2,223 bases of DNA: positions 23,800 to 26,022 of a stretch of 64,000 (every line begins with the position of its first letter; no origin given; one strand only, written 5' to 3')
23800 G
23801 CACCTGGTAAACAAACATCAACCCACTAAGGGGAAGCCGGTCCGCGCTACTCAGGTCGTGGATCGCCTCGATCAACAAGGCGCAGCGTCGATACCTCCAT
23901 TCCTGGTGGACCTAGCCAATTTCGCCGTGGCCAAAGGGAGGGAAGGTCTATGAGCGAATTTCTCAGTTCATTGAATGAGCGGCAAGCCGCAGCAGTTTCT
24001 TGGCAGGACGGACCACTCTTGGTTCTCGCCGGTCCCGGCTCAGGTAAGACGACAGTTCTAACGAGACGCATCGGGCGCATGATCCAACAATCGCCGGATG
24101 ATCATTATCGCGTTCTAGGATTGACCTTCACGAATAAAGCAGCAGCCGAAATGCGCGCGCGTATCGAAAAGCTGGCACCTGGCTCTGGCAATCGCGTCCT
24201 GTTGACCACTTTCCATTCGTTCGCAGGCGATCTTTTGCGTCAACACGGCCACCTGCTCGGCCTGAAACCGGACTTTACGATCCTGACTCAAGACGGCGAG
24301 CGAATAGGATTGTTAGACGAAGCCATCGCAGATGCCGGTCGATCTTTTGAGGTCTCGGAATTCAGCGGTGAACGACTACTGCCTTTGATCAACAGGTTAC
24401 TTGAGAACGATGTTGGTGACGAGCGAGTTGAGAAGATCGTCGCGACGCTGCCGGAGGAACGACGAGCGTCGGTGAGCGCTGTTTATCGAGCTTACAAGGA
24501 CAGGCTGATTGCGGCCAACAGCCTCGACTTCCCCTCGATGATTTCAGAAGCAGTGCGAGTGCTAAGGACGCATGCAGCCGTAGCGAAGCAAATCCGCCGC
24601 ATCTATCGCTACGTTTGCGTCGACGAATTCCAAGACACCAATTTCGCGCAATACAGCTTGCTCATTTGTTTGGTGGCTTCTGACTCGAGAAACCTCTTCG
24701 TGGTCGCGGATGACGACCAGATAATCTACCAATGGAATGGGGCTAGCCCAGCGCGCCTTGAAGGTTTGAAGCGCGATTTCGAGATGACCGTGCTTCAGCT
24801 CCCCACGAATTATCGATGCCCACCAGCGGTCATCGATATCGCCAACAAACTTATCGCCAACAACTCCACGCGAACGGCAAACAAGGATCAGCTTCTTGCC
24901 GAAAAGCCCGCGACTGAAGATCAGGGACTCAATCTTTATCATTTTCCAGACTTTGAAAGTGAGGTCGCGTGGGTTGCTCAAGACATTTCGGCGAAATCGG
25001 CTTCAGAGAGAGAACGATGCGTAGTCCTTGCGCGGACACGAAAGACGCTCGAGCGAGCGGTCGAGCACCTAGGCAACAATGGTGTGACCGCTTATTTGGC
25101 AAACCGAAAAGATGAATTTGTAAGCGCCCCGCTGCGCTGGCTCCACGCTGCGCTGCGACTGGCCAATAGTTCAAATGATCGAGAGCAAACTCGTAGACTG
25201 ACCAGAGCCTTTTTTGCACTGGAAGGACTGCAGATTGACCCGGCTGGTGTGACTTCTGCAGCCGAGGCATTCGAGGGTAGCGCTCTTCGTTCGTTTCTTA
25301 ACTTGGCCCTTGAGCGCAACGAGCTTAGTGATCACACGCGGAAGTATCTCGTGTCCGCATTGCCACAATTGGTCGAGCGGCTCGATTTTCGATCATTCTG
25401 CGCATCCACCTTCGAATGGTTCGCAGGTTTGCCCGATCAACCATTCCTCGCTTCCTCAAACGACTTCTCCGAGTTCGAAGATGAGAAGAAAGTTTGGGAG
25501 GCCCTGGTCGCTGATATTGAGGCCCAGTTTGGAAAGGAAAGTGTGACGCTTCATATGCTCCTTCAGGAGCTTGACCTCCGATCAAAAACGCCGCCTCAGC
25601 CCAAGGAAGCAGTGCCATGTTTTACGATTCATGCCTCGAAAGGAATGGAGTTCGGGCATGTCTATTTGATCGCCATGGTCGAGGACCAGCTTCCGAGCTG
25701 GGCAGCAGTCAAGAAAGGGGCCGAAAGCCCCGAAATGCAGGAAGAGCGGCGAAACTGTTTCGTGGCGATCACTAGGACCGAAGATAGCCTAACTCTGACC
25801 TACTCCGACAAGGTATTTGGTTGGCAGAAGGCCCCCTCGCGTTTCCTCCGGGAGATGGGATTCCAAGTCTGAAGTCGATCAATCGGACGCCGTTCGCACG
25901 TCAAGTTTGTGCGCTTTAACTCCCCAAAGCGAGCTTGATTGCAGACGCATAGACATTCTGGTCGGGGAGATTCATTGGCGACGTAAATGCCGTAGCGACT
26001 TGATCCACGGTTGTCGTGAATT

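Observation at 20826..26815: Gabija-type pair (OLD ATPase/Toprim plus UvrD helicase) nested between the M and R genes of a type II R-M system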

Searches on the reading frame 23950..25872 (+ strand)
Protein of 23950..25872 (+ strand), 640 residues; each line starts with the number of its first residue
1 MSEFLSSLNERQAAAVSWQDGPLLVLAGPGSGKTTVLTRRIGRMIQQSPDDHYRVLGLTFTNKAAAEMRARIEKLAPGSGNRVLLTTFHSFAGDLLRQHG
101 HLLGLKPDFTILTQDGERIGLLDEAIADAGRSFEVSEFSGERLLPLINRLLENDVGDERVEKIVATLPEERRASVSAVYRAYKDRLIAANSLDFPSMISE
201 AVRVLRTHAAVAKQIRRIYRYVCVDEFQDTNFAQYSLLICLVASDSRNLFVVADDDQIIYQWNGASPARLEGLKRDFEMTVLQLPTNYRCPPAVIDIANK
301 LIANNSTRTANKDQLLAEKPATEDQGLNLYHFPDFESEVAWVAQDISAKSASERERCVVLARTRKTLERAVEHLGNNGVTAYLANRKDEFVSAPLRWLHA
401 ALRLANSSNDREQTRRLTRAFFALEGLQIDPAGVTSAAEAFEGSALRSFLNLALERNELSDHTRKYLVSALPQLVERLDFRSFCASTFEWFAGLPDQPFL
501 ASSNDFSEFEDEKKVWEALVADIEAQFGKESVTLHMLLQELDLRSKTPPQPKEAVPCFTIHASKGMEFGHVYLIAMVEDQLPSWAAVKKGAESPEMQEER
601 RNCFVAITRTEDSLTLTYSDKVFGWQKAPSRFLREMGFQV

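Call 3: search_protein_families(library=pfam, proteins=[window:23950-25872:+], max_evalue=0.01)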
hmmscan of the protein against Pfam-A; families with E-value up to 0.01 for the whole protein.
window:23950-25872:+ (640 aa): 7 families
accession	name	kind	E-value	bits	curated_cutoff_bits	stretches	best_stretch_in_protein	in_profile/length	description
PF00580.27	UvrD-helicase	-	5.4e-64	216.9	23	1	8-277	1-270/271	UvrD/REP helicase N-terminal domain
PF13361.12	UvrD_C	-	2.1e-27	96.9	25.6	2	521-620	249-349/350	UvrD-like helicase C-terminal domain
PF13245.12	AAA_19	-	7.2e-21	75.2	25.1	1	12-261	3-132/134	AAA domain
PF01443.25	Viral_helicase1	-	5.3e-07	30.1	21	0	553-616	178-226/228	Viral superfamily 1 RNA helicase core domain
PF13538.12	UvrD_C_2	-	2.3e-06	27.8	27.4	1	557-616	4-51/52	UvrD-like helicase C-terminal domain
PF13604.12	AAA_30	-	8.4e-06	26.1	27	1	8-72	2-66/191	AAA domain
PF09848.15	SLFN-g3_helicase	-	0.0089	15.8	24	0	229-345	98-209/354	Schlafen group 3, DNA/RNA helicase domain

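Call 4: search_protein_families(library=padloc, proteins=[window:23950-25872:+], max_evalue=0.01)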
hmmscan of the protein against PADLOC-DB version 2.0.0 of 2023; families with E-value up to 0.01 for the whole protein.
window:23950-25872:+ (640 aa): 56 families (the best 25 are shown)
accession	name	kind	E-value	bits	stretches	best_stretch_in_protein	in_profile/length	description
PDLC00114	GajB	-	2.4e-267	886.6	1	2-638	2-631/635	UrvD helicase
PDLC00132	GajB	-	6e-94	313.9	1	7-636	3-623/625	UrvD helicase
PDLC00117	GajB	-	1.5e-74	249.6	1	9-636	17-596/604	UrvD helicase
PDLC03802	RTasHel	-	1.2e-68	230.6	2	7-387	5-345/675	DRT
PDLC00103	GajB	-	9.8e-58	194.5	1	9-621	18-579/612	UrvD helicase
PDLC00130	GajB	-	4e-48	162.1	2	7-313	3-301/589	UrvD helicase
PDLC00127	GajB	-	1.6e-47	160.3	2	5-305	6-292/594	UrvD helicase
PDLC00107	GajB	-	7.8e-47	158.2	2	10-382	18-374/587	UrvD helicase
PDLC00104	GajB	-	4.7e-44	149.1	2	14-376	9-317/574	UrvD helicase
PDLC00123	GajB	-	2.2e-43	146.7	3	189-375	147-326/540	UrvD helicase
PDLC00122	GajB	-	2e-39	133.8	2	199-379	143-310/502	UrvD helicase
PDLC00121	GajB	-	3.6e-39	132.8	2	9-381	7-360/565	UrvD helicase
PDLC00134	GajB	-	3.9e-38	129.6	1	10-418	19-415/431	UrvD helicase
PDLC00144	GajB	-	2.2e-32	110.4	3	175-378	118-321/559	UrvD helicase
PDLC00138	GajB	-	6.6e-31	105.6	3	185-323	187-324/581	UrvD helicase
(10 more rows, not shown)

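Call 30: find_encoding_contigs(protein=window:23950-25872:+, flank=10000, max_places=10)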
Protein window:23950-25872:+ (640 aa): 24 contigs read that carry it; 8 places shown.
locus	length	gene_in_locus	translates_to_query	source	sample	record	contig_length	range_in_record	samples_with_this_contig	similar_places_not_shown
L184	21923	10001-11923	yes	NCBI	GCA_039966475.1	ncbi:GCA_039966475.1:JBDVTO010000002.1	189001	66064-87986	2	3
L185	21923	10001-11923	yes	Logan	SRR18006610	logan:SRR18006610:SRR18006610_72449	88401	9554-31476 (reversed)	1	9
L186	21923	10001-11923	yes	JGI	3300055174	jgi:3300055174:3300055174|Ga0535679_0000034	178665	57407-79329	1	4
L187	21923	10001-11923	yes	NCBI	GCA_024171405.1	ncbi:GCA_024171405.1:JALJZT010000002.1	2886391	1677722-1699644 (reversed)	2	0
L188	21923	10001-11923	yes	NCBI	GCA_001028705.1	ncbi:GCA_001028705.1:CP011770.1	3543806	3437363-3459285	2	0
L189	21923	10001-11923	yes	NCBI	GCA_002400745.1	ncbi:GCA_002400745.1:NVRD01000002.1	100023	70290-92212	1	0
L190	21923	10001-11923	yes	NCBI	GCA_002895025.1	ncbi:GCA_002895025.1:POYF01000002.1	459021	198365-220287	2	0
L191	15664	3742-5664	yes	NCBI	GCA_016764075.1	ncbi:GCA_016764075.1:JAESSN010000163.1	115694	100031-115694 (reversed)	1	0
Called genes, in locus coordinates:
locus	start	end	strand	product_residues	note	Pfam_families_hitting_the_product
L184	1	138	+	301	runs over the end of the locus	PF00274:Glycolytic (weak)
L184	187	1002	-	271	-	PF00582:Usp (weak)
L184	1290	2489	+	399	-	PF00162:PGK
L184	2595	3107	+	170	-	PF10399:UCR_Fe-S_N, PF00355:Rieske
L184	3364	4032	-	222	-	PF20334:DUF6629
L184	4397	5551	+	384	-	PF13356:Arm-DNA-bind_3, PF14659:Phage_int_SAM_3 (weak), PF00589:Phage_integrase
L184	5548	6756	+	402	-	PF13356:Arm-DNA-bind_3, PF00589:Phage_integrase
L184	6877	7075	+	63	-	PF01402:RHH_1 (weak)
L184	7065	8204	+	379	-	PF00145:DNA_methylase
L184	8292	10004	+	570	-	PF02463:SMC_N (weak), PF11398:DUF2813, PF13175:AAA_15, PF13476:AAA_23, PF13304:AAA_21, PF13175:AAA_15, PF20469:OLD-like_TOPRIM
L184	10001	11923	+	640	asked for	PF00580:UvrD-helicase, PF13245:AAA_19, PF13604:AAA_30 (faint), PF01443:Viral_helicase1 (faint), PF13361:UvrD_C, PF13538:UvrD_C_2 (faint)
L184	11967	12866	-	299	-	PF12183:NotI (weak)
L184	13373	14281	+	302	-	PF00892:EamA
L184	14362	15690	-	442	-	PF13657:Couple_hipA, PF07804:HipA_C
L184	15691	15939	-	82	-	PF13744:HTH_37 (weak), PF13560:HTH_31, PF12844:HTH_19 (weak), PF01381:HTH_3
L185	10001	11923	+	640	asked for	PF00580:UvrD-helicase, PF13245:AAA_19, PF13604:AAA_30 (faint), PF01443:Viral_helicase1 (faint), PF13361:UvrD_C, PF13538:UvrD_C_2 (faint)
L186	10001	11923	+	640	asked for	PF00580:UvrD-helicase, PF13245:AAA_19, PF13604:AAA_30 (faint), PF01443:Viral_helicase1 (faint), PF13361:UvrD_C, PF13538:UvrD_C_2 (faint)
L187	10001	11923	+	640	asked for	PF00580:UvrD-helicase, PF13245:AAA_19, PF13604:AAA_30 (faint), PF01443:Viral_helicase1 (faint), PF13361:UvrD_C, PF13538:UvrD_C_2 (faint)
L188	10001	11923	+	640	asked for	PF00580:UvrD-helicase, PF13245:AAA_19, PF13604:AAA_30 (faint), PF01443:Viral_helicase1 (faint), PF13361:UvrD_C, PF13538:UvrD_C_2 (faint)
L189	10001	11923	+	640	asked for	PF00580:UvrD-helicase, PF13245:AAA_19, PF13604:AAA_30 (faint), PF01443:Viral_helicase1 (faint), PF13361:UvrD_C, PF13538:UvrD_C_2 (faint)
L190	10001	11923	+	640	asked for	PF00580:UvrD-helicase, PF13245:AAA_19, PF13604:AAA_30 (faint), PF01443:Viral_helicase1 (faint), PF13361:UvrD_C, PF13538:UvrD_C_2 (faint)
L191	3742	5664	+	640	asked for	PF00580:UvrD-helicase, PF13245:AAA_19, PF13604:AAA_30 (faint), PF01443:Viral_helicase1 (faint), PF13361:UvrD_C, PF13538:UvrD_C_2 (faint)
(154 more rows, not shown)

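Call 55: search_solved_structures(query=window:23950-25872:+, max_evalue=1e-10, show_alignments=0)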
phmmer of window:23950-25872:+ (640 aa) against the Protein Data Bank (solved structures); distinct sequences matched with E-value up to 1e-10: 19.
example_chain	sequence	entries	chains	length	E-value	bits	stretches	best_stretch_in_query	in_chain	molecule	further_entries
4c2u_A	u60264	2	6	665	2.5e-59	204.4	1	4-621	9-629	DNA HELICASE II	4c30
4c2t_A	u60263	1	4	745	3.9e-59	203.8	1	4-621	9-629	DNA HELICASE II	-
1pjr_A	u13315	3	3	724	2.1e-58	201.4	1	3-346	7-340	PCRA | ATP-DEPENDENT HELICASE PCRA | HELICASE PCRA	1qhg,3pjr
9dci_A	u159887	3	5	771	3e-55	191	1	3-417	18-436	ATP-dependent DNA helicase UvrD1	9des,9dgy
1uaa_A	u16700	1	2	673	1.1e-54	189.1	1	8-306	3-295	PROTEIN (ATP-DEPENDENT DNA HELICASE REP.)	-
3lfu_A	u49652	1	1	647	2.9e-53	184.4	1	2-312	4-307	DNA helicase II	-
2is1_A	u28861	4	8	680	3.4e-53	184.2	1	2-312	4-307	DNA helicase II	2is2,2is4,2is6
2pjr_A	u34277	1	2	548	2.1e-46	161.7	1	3-346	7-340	PROTEIN (HELICASE PCRA)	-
6ppu_B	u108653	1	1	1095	2.3e-34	122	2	10-114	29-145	UvrD/REP helicase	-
6ppr_B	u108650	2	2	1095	2.3e-34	122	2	10-114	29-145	UvrD/REP helicase | DNA 3'-5' helicase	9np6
7sjr_B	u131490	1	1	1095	2.4e-32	115.3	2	10-114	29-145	DNA helicase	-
6ppj_B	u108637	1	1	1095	7.1e-30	107.2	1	10-114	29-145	UvrD/REP helicase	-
1qhh_A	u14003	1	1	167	3.9e-22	81.6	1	3-118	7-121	PROTEIN (PCRA (SUBUNIT))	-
1qhh_B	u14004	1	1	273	9.7e-20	73.7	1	175-346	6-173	PROTEIN (PCRA (SUBUNIT))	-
8jqb_E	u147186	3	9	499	2.2e-18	69.2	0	203-313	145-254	Gabija protein GajB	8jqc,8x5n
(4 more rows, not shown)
